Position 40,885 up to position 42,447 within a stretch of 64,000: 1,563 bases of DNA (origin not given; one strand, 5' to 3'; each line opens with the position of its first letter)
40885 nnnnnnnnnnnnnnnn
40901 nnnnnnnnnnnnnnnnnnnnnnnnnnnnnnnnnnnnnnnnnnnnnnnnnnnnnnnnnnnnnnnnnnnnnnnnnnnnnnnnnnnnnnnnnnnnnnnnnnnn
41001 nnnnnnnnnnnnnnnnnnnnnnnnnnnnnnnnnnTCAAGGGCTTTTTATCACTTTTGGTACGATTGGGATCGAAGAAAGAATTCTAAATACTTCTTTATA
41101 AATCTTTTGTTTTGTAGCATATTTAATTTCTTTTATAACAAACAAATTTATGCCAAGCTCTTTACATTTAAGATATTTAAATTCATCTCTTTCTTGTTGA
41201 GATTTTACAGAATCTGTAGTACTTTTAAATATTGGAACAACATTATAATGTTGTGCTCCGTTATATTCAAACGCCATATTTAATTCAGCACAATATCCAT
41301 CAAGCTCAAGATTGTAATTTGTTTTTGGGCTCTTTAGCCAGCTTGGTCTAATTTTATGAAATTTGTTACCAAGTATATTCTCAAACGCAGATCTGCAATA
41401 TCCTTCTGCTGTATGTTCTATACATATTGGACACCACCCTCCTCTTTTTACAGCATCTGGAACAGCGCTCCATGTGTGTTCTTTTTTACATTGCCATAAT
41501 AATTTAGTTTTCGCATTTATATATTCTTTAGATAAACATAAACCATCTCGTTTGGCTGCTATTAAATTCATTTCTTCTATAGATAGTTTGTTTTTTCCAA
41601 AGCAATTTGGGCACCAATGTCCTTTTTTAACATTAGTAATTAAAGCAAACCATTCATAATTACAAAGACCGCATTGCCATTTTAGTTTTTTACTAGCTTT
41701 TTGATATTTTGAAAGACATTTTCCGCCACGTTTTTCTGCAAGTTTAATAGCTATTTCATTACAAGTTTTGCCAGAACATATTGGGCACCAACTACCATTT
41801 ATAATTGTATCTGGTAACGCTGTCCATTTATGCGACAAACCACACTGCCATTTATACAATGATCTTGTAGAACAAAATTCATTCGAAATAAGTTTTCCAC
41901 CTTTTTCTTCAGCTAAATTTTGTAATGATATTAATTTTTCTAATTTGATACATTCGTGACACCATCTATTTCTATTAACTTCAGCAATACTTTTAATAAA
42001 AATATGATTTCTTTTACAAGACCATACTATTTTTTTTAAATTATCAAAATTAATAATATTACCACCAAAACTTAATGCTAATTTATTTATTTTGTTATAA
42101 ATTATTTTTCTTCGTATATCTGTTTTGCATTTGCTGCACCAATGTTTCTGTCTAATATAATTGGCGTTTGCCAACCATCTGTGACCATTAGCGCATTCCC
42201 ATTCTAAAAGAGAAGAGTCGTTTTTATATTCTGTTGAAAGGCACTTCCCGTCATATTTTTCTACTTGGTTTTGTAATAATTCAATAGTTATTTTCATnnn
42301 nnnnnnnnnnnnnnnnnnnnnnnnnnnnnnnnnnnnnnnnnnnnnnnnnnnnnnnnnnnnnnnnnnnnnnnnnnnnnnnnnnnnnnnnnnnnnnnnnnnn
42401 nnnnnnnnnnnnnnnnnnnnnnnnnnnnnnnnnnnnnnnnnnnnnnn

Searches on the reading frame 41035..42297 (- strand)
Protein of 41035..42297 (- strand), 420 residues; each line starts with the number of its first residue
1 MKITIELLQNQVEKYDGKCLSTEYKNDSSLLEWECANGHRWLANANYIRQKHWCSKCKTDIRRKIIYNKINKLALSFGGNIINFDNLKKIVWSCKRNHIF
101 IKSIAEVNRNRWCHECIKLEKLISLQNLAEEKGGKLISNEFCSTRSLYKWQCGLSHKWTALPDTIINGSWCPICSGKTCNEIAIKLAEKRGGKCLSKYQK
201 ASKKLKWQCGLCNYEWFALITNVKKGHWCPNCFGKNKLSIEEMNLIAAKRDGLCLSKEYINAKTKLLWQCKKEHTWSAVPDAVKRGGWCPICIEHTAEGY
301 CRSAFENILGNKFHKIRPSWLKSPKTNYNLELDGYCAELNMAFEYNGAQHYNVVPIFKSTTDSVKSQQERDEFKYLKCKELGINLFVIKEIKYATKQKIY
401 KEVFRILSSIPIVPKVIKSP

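Call 9: search_protein_families(library=phrogs, proteins=[window:41035-42297:-], max_evalue=0.001)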
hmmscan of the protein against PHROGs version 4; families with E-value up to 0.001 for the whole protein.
window:41035-42297:- (420 aa): 6 families
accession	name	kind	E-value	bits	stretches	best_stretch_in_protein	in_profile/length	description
phrog_559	-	DNA, RNA and nucleotide metabolism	1.2e-44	154.2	1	86-404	86-411/607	HNH endonuclease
phrog_681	-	DNA, RNA and nucleotide metabolism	4.9e-29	102.3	2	189-302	316-436/576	endonuclease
phrog_27771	-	unknown function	3.5e-09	36.9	1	324-400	460-535/549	-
phrog_9084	-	DNA, RNA and nucleotide metabolism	5.3e-08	34.1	1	312-398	75-160/187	homing endonuclease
phrog_3339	-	DNA, RNA and nucleotide metabolism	6.4e-05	23.2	1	188-403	171-347/536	homing endonuclease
phrog_34504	-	unknown function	0.0001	22.5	1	313-386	296-362/386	-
